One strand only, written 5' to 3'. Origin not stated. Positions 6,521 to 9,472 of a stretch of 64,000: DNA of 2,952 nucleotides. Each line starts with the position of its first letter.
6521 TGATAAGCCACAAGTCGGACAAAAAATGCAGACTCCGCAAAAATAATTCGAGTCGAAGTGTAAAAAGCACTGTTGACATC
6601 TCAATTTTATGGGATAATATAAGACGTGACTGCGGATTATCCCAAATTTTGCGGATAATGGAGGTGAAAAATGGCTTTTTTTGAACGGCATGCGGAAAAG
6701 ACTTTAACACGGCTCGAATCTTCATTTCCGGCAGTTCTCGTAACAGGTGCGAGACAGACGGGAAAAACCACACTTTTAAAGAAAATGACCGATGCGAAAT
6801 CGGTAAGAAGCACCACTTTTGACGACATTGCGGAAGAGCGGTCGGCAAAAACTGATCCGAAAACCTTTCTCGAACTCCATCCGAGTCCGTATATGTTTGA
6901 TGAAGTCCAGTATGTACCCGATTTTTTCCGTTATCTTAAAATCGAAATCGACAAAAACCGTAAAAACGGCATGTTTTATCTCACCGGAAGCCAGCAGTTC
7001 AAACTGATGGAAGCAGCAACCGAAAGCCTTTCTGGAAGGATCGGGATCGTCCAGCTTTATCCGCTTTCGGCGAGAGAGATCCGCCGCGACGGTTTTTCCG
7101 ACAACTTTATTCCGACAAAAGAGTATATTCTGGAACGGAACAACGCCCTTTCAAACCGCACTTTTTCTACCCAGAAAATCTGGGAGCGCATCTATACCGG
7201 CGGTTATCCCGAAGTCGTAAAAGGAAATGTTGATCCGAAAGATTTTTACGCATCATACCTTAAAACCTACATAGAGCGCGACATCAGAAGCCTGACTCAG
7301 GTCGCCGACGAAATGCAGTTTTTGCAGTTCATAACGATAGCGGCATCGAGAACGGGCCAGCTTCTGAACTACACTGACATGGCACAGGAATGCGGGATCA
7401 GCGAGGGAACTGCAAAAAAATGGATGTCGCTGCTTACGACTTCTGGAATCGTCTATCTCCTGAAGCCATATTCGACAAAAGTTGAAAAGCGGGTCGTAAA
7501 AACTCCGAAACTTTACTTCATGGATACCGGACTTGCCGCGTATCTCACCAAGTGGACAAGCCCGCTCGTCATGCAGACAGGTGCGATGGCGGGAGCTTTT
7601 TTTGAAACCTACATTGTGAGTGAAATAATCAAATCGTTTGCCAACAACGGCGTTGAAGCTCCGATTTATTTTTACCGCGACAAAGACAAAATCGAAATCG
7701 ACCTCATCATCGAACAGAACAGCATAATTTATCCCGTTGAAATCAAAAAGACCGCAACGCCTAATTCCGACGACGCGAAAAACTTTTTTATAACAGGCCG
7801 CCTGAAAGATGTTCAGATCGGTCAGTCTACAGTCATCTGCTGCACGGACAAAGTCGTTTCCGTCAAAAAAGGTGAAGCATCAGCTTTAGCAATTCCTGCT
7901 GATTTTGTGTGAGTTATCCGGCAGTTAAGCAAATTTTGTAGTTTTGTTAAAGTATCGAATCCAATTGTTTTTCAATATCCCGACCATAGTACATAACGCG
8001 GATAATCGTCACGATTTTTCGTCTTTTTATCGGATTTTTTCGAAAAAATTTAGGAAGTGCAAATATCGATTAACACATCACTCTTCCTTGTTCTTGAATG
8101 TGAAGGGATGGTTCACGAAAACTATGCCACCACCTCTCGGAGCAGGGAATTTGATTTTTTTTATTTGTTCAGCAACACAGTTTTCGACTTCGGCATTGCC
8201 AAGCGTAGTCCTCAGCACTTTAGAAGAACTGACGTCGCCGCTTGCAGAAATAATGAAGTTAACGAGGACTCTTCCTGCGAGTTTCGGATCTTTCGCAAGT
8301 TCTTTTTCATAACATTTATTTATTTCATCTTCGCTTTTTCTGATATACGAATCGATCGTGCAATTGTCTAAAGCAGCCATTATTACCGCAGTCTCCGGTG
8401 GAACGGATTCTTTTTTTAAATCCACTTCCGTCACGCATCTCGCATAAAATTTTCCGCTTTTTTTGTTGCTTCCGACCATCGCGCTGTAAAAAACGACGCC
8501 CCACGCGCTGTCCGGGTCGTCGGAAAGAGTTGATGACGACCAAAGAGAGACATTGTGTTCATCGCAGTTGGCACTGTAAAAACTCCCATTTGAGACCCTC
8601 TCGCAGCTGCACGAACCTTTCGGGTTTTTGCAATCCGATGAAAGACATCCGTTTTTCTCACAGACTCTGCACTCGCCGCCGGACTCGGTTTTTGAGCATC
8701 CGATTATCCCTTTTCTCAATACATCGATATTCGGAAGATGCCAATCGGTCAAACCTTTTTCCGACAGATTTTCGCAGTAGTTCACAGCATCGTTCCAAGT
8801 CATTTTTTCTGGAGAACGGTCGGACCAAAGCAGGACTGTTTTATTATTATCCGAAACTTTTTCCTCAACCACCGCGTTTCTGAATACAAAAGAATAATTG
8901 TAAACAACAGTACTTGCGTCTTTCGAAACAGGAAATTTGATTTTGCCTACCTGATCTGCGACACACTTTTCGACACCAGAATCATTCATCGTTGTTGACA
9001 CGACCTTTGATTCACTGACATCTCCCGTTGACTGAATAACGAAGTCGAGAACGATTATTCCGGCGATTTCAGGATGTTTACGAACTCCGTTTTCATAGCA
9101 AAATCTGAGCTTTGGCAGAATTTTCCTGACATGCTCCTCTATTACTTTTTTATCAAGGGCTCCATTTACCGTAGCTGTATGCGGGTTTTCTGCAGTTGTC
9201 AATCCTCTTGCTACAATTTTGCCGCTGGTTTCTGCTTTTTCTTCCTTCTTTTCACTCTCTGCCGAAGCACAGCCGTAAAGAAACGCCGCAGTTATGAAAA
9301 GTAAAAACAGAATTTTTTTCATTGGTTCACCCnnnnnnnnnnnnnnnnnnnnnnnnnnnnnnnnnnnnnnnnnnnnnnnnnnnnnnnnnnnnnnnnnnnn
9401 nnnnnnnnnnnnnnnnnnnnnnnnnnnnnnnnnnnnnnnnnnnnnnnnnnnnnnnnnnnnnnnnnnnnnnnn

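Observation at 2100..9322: murJ sandwiched between, and translationally coupled to, genes that fuse Fib_succ_major to a TonB_C/AgmX-PglI-like domain, next to a TonB-like anchor protein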

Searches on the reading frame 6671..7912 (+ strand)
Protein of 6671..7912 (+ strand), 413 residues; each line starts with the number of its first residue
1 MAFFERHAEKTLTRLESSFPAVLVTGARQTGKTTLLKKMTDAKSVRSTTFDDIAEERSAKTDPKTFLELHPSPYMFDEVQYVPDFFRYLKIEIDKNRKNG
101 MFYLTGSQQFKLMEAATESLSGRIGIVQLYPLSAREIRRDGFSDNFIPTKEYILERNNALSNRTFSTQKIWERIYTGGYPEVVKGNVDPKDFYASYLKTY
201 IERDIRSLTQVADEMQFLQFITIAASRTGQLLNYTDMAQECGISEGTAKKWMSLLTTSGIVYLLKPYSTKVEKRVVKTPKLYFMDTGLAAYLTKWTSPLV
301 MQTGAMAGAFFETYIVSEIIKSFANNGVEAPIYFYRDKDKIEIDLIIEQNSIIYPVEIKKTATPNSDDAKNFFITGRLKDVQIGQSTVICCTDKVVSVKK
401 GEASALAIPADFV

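Call 3: search_protein_families(library=pfam, proteins=[window:6671-7912:+], max_evalue=0.1)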
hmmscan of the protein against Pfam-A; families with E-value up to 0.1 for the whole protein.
window:6671-7912:+ (413 aa): 11 families
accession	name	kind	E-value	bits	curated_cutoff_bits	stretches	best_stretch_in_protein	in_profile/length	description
PF13635.12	DUF4143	-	7.7e-47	159.4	28.1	1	202-360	1-159/160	Domain of unknown function (DUF4143)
PF13173.12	AAA_14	-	7.2e-28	97.6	27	1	20-137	3-128/129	AAA domain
PF13401.12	AAA_22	-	0.0059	17.3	27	0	22-53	8-38/130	AAA domain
PF13191.12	AAA_16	-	0.013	16.5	32.6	1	17-41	22-46/167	AAA ATPase domain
PF09439.16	SRPRB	-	0.04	13.7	25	1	18-49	2-32/178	Signal recognition particle receptor beta subunit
PF25201.1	nSTAND6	-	0.048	14.1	27.7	1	9-62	9-61/148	Novel STAND NTPase 6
PF06565.18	DM10_dom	-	0.063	13.6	23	0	311-387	14-89/105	DM10 domain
PF13518.12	HTH_28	-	0.07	13.7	25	0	233-260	14-41/52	Helix-turn-helix domain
PF00437.27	T2SSE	-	0.076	12.1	24.9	0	3-42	126-165/370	Type II/IV secretion system protein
PF22168.2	DIP2311-like_C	-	0.096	13.4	27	0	235-261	23-49/63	Transcriptional regulator DIP2311-like, C-terminal domain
PF02736.25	Myosin_N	-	0.1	12.9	27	0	368-401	10-43/45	Myosin N-terminal SH3-like domain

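Call 4: search_protein_families(library=ncbifam, proteins=[window:6671-7912:+], max_evalue=0.1)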
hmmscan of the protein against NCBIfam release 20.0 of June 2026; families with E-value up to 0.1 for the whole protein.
window:6671-7912:+ (413 aa): 1 family
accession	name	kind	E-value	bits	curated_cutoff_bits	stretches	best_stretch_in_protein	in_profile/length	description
TIGR00231.1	small_GTP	domain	0.021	14.6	42.5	1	21-56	5-44/164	GTP-binding protein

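Call 69: search_protein_families(library=padloc, proteins=[window:6671-7912:+], max_evalue=0.001)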
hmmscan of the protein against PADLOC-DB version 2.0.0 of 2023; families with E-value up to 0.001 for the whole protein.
window:6671-7912:+ (413 aa): 8 families
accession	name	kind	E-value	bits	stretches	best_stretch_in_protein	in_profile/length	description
PDLC04790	PDC-S01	-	9.8e-107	355.3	1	2-400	10-407/422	-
PDLC04789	PDC-S01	-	1.5e-61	206.5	1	4-372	2-352/375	-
PDLC04787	PDC-S01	-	1.9e-29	100.8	1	4-351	11-348/412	-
PDLC04791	PDC-S01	-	1.2e-28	97.9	2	173-372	161-363/395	-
PDLC04788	PDC-S01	-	8.1e-22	75.7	1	4-363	2-385/448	-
PDLC04786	PDC-S01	-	2.7e-21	73.8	1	21-372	22-398/439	-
PDLC04792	PDC-S01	-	4e-16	56.6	2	277-391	303-413/452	-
PDLC01903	CARF4--CARF_PDDEXK_TM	-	0.00045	17.7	1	163-399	183-354/380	-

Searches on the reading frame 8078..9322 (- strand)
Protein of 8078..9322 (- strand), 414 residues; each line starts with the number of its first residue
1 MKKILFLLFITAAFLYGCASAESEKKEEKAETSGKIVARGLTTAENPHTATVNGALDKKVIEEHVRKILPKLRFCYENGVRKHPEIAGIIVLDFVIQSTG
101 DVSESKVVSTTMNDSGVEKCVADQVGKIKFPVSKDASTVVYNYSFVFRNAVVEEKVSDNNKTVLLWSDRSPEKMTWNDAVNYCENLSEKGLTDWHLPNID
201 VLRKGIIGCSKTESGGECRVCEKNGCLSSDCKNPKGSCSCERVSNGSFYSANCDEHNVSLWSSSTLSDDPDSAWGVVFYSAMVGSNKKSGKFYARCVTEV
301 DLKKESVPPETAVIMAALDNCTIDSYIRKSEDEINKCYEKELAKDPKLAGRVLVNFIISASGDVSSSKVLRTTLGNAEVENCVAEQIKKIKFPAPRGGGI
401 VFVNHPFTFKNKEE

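Call 3: search_protein_families(library=pfam, proteins=[window:8078-9322:-], max_evalue=0.1)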
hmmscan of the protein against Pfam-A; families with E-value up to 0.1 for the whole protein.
window:8078-9322:- (414 aa): 4 families
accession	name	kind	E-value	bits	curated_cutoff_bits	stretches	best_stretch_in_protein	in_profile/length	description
PF07603.17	Lcl_C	-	1.9e-15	57.6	34.9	1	159-297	5-116/117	Lcl C-terminal domain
PF03544.19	TonB_C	-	8.1e-06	26.6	24.6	1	342-410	8-78/79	Gram-negative bacterial TonB protein C-terminal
PF07717.22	OB_NTP_bind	-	0.025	15.2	29.5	1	241-301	15-72/83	Oligonucleotide/oligosaccharide-binding (OB)-fold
PF24680.1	SH3_Hsr9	-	0.086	13.1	27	0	273-337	5-68/116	Hsr-9 Tudor domain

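Call 4: search_protein_families(library=ncbifam, proteins=[window:8078-9322:-], max_evalue=0.1)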
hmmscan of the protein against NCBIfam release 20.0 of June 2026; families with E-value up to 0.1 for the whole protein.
window:8078-9322:- (414 aa): 8 families
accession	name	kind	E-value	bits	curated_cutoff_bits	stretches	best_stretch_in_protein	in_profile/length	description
NF033760.1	gliding_GltG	equivalog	4.7e-57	193.9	650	2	306-412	542-648/650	adventurous gliding motility protein GltG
NF033768.1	myxo_SS_tail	domain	1.6e-52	175.5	40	2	319-410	2-92/92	AgmX/PglI C-terminal domain-containing protein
NF033761.1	gliding_GltJ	equivalog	1.6e-14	54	450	2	307-409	568-671/671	adventurous gliding motility protein GltJ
TIGR01352.1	tonB_Cterm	subfamily_domain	6.4e-09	36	27.1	1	342-410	6-74/76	TonB family protein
NF041193.1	lipo_SP0191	subfamily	0.0095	16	75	1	1-37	1-37/190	SP0191 family lipoprotein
NF041428.1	TrsH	subfamily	0.012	15.7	150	1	1-33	1-33/149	TrsH/TraH family protein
NF058647.1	lipo_LytA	equivalog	0.054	13.7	110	0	1-34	1-34/107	acidic lipoprotein LytA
NF008081.0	PRK10819.1-2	equivalog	0.07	13.1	377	0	345-408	170-232/240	TonB system transport protein TonB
